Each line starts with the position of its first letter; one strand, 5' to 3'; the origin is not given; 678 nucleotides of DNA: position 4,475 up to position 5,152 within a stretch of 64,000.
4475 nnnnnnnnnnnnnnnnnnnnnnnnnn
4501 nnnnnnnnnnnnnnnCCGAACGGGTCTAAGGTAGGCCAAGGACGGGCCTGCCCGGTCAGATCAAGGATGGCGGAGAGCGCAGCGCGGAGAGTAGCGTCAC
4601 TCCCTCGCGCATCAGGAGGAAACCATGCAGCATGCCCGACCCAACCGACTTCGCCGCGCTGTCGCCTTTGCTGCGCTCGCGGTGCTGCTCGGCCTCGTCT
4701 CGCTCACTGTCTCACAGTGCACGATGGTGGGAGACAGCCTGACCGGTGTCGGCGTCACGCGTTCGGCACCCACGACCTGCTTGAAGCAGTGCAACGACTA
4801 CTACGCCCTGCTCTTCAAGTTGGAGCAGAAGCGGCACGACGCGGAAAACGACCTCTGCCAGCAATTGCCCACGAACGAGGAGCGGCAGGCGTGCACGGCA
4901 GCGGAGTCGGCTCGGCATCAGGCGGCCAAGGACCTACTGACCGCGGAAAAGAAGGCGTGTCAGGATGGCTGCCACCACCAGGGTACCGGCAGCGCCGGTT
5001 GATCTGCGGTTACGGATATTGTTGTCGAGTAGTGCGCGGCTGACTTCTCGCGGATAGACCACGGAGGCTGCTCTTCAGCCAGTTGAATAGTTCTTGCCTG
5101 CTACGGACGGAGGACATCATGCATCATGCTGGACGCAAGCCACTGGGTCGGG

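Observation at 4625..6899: Tandem array of five paralogous small exported Cys/His-rich proteins with an invariant C-terminal C-x3-C-H..G.GSAG tail, family not recognised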

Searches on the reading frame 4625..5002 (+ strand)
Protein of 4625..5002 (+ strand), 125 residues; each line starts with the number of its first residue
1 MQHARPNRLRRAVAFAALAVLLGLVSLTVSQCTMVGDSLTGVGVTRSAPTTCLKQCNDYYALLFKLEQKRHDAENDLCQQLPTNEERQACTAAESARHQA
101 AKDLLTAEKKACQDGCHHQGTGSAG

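Call 4: search_protein_families(library=pfam, proteins=[window:4625-5002:+], max_evalue=1)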
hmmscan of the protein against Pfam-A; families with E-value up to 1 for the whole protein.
window:4625-5002:+ (125 aa): 1 family
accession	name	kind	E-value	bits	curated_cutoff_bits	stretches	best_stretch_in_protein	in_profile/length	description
PF03137.26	OATP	-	0.014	14.1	25.8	1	8-119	363-458/545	Organic Anion Transporter Polypeptide (OATP) family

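Call 5: search_protein_families(library=ncbifam, proteins=[window:4625-5002:+], max_evalue=1)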
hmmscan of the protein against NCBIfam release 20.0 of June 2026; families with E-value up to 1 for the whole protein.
window:4625-5002:+ (125 aa): 2 families
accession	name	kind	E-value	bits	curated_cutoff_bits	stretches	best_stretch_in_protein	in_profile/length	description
NF007489.0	PRK10083.1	equivalog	0.087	11.8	376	1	5-107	238-337/339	Zn-dependent oxidoreductase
NF047320.1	morpho_MmpB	equivalog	0.49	10.4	34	1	7-25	19-37/39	morphogenic membrane protein MmpB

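Call 7: find_homologous_proteins(query=A1, max_evalue=0.01)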
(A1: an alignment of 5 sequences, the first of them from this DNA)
Query A1 (5 sequences) (125 aa, profile of the alignment): 228 proteins with E <= 0.01 among 8000 candidates; the best 120 are listed.
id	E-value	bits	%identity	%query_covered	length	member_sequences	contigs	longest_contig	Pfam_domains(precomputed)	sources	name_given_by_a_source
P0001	4.5e-56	206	56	100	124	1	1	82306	-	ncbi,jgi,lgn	ncbi:MAG TPA: hypothetical protein VGK93_07955 [Candidatus Eisenbacteria bacterium]|jgi:hypothetical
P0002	9.6e-56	205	100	100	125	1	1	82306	-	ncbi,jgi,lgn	ncbi:MAG TPA: hypothetical protein VGK93_07950 [Candidatus Eisenbacteria bacterium]|jgi:hypothetical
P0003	2.4e-53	197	60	94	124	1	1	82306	-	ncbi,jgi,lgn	ncbi:MAG TPA: hypothetical protein VGK93_07960 [Candidatus Eisenbacteria bacterium]|jgi:hypothetical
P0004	1.1e-52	195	61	100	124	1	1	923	-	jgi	jgi:hypothetical protein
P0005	1.0e-50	189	82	100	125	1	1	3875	-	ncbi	-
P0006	4.4e-50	187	80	100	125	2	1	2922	-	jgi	-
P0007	3.4e-48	181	77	100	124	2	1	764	-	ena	-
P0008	5.5e-48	180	62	100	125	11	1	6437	-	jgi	-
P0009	6.5e-48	180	68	100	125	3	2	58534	-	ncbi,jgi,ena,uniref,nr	ncbi:MAG: hypothetical protein E6K78_07765 [Candidatus Eisenbacteria bacterium]|uniref:Uncharacteriz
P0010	2.2e-47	178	79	100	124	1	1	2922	-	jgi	-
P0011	4.7e-47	177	69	100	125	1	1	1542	-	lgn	-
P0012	8.3e-47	176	70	100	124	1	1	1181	-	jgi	jgi:hypothetical protein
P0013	9.2e-47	176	67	100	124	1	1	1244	-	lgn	-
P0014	1.8e-46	175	64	98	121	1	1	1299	-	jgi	-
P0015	2.0e-46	175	68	100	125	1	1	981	-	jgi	-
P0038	4.2e-44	167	63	100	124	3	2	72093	-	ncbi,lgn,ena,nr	ncbi:MAG TPA: hypothetical protein VFQ05_08860 [Candidatus Eisenbacteria bacterium]|nr:hypothetical 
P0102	8.3e-37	144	60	100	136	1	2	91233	-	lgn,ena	-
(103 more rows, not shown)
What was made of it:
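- All named hits are Candidatus Eisenbacteria (call 7).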

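Call 13: find_encoding_contigs(protein=P0009, flank=8000, max_places=3)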
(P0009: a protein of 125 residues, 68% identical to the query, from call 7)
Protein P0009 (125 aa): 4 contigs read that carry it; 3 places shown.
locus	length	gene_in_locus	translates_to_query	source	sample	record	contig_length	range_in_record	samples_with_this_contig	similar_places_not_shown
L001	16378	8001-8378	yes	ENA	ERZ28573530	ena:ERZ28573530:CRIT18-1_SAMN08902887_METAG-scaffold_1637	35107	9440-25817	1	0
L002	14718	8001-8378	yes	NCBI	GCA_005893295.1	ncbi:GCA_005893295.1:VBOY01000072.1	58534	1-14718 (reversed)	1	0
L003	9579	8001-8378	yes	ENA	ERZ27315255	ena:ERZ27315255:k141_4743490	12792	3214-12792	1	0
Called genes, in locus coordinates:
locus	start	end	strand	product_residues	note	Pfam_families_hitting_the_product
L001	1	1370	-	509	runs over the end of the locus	PF00672:HAMP, PF26769:HAMP_PhoQ (weak), PF00512:HisKA (weak), PF02518:HATPase_c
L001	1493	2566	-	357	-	PF21016:RlmN_N, PF04055:Radical_SAM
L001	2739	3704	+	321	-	PF02541:Ppx-GppA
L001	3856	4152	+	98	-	-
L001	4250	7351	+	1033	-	PF17874:TPR_MalT, PF13424:TPR_12, PF13424:TPR_12, PF01590:GAF, PF00158:Sigma54_activat, PF07724:AAA_2, PF07728:AAA_5, PF14532:Sigma54_activ_2, +11 more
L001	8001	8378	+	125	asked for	-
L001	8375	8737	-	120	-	-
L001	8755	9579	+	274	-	-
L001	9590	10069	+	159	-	-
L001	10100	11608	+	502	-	PF14326:DUF4384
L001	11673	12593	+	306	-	-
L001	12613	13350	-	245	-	PF00149:Metallophos (weak), PF12850:Metallophos_2 (faint)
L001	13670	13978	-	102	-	-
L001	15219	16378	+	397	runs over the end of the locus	PF01520:Amidase_3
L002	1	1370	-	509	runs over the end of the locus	PF00672:HAMP, PF26769:HAMP_PhoQ (weak), PF00512:HisKA (weak), PF02518:HATPase_c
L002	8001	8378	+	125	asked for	-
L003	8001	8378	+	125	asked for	-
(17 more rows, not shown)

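Call 14: find_encoding_contigs(protein=P0038, flank=8000, max_places=3)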
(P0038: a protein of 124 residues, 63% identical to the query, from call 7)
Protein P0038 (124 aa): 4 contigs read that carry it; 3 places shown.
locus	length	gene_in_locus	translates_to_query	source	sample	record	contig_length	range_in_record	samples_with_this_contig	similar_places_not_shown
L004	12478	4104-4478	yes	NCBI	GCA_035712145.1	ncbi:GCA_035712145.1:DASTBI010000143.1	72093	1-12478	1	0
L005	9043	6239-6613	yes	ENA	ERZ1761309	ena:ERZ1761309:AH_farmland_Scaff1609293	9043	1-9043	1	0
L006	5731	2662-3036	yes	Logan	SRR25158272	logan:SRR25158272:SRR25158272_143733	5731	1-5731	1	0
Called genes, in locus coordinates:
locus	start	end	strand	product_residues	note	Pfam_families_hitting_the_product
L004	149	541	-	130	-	-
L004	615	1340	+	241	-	PF00480:ROK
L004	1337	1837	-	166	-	PF00254:FKBP_C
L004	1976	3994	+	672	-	PF06082:YjbH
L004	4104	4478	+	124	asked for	-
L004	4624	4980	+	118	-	-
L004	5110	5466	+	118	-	-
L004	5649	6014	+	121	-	-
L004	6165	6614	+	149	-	PF22478:DUF6982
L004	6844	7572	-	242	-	-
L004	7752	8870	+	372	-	PF02073:Peptidase_M29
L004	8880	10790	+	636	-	PF00005:ABC_tran, PF13555:AAA_29 (faint), PF00004:AAA (faint), PF02463:SMC_N (faint), PF13191:AAA_16 (faint), PF12848:ABC_tran_Xtn, PF00005:ABC_tran, PF16326:ABC_tran_CTD, +6 more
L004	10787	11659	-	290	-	PF00561:Abhydrolase_1, PF02129:Peptidase_S15 (weak), PF12146:Hydrolase_4, PF00326:Peptidase_S9 (faint)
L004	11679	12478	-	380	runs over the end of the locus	PF00285:Citrate_synt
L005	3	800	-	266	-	?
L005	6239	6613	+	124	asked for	-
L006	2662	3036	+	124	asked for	-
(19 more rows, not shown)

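Call 15: find_encoding_contigs(protein=P0102, flank=8000, max_places=3)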
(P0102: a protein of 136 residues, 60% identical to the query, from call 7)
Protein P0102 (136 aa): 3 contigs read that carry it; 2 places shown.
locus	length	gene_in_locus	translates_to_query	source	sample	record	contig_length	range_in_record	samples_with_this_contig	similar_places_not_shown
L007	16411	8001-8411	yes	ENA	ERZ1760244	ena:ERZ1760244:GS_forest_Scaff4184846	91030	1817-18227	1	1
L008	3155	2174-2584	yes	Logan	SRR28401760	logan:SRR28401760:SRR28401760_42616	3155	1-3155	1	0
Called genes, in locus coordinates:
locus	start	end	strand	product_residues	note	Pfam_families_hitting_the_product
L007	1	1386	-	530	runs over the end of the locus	PF13860:FlgD_ig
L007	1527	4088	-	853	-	PF13860:FlgD_ig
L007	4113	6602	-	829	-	PF13860:FlgD_ig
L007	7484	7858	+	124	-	-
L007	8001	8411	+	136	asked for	-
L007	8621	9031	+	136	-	-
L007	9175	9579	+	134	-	-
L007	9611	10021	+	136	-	-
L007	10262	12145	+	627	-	PF07287:AtuA, PF23544:AtuA_ferredoxin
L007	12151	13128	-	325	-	PF00762:Ferrochelatase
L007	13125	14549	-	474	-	PF01266:DAO (weak), PF01593:Amino_oxidase, PF07992:Pyr_redox_2 (faint), PF13450:NAD_binding_8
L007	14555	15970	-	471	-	PF04055:Radical_SAM, PF06969:HemN_C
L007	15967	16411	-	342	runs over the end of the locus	PF01208:URO-D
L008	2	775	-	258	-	?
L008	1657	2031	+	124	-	-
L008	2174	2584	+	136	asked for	-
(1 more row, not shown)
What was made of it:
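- One related array lies a few kb from heme-biosynthesis genes, but these are on the opposite strand (call 15).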

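Call 20: find_related_loci(query=A1, collection=genome_contigs, flank=8000)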
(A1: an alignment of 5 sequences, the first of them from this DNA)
Query A1 (125 aa) in genome_contigs; peptide patterns used: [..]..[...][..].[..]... (x = any residue, [..] = any of these).
34 stretches matched a pattern, but none encodes a relative of the query by tblastn (E <= 1e-3).
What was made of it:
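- Tried and rejected: The first genome-collection scan used too narrow a tail pattern and confirmed nothing (call 20).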

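Call 21: search_protein_representatives(alignment_id=A1)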
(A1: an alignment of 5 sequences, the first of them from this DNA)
Query: 5 sequences, 124 profile positions. Proteins with E-value up to 0.001 (for the whole library): 275; up to 1e-10: 168; up to 1e-30: 7. The best 150 are listed.
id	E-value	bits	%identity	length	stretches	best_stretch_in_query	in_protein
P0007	1.1e-48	180.6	-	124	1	1-124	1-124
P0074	9.2e-42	158.2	-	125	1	1-124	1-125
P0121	1.1e-34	135.4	-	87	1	39-124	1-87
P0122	2.8e-34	134.0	-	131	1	5-121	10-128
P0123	6.1e-34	132.9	-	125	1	1-124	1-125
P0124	7.1e-31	123.0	-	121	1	7-119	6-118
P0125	9.6e-31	122.6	-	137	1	1-124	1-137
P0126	2.2e-30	121.4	-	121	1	1-120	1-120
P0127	9.4e-30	119.4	-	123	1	2-124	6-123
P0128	1.0e-29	119.3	-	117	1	17-124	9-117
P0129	1.1e-28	115.9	-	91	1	34-124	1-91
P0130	4.7e-28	113.9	-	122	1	8-124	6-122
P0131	2.1e-27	111.8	-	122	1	6-123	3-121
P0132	4.9e-27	110.6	-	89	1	34-124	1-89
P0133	6.9e-27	110.1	-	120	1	1-124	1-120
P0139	3.0e-24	101.6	-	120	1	12-124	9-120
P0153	2.0e-21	92.5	-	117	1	26-124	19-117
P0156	3.7e-21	91.6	-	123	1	6-124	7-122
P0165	7.1e-20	87.5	-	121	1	7-124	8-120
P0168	2.1e-19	86.0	-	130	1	6-124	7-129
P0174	7.0e-19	84.3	-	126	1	6-124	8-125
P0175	7.6e-19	84.2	-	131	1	7-124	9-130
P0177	9.6e-19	83.8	-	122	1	4-124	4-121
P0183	7.3e-18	81.0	-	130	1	7-124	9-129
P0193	6.5e-17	77.9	-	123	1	4-121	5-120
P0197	1.5e-16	76.8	-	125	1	8-124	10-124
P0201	3.3e-16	75.6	-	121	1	6-124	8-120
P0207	7.5e-16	74.5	-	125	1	7-124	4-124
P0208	7.5e-16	74.5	-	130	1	6-124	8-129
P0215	2.2e-15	73.0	-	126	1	6-124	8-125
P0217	2.6e-15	72.7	-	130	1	7-124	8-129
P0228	9.3e-15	71.0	-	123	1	6-124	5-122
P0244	5.9e-14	68.3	-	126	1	7-124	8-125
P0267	7.5e-12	61.6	-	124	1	8-124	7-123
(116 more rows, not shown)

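Call 23: predict_structure(alignment_id=A1)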
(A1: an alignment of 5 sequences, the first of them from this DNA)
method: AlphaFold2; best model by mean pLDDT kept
length: 125 residues; sequences in the alignment: 5
mean_pLDDT: 72.9   pTM: 0.54
mean pLDDT of the five models: 72.9, 72.6, 71.5, 70.8, 70.6
residues with pLDDT >= 90: 62; 70-90: 5; 50-70: 19; < 50: 39
segments of 3 or more residues with pLDDT < 50: 1-8, 23-47, 122-125
pLDDT, mean of each block of 10 residues (from residue 1): 45 53 47 39 45 92 98 98 98 98 97 79 43
secondary structure, 60 per line:
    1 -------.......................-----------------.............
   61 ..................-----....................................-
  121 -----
elements in order: H8-30 H48-78 H84-119
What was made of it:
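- On c-type cytochrome (covalent heme at C-xn-C-H): The AlphaFold2 hairpin is in call 23.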
